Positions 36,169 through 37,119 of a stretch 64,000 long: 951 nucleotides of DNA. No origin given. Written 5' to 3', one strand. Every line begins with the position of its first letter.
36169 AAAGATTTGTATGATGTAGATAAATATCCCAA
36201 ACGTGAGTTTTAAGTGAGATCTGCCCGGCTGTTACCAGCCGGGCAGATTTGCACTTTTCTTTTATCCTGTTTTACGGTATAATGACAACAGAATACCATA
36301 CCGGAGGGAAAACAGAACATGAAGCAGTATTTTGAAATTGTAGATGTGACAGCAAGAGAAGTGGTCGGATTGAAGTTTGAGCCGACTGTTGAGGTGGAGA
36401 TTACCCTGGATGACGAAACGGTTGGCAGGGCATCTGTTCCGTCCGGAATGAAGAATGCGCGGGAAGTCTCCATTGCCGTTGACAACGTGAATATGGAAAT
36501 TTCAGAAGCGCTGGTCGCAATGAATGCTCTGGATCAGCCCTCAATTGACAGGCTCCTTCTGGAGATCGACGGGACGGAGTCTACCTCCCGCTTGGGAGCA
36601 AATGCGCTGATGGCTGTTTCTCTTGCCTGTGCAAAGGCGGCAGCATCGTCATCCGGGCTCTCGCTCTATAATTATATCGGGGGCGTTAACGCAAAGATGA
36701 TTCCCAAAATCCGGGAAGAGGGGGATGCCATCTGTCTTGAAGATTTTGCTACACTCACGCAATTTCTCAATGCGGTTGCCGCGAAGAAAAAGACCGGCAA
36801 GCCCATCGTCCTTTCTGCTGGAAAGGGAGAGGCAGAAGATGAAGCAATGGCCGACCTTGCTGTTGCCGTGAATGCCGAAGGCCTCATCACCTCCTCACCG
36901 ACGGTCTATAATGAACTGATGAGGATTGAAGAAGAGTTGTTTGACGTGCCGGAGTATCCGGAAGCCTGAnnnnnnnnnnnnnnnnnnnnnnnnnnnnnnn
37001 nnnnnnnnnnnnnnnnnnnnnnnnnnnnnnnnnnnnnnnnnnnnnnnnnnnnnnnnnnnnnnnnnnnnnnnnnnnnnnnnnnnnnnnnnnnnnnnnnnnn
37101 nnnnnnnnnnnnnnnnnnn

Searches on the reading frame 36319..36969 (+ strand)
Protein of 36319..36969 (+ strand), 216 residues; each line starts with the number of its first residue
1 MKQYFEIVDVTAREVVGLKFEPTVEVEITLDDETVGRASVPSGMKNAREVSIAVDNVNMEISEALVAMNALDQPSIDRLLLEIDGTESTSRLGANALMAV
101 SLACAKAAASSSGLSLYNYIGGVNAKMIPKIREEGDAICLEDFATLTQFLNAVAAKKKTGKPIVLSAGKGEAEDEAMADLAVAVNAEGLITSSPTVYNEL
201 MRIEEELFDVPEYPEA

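Call 52: search_protein_families(library=pfam, proteins=[window:36319-36969:+], max_evalue=0.00001)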
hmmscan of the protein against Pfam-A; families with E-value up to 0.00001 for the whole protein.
window:36319-36969:+ (216 aa): 2 families
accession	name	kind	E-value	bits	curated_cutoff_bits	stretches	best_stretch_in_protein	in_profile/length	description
PF03952.21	Enolase_N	-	7.2e-32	110.8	35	1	7-120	1-131/131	Enolase, N-terminal domain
PF00113.28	Enolase_C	-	1.2e-08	35.1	21.5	1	141-213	209-287/296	Enolase, C-terminal TIM barrel domain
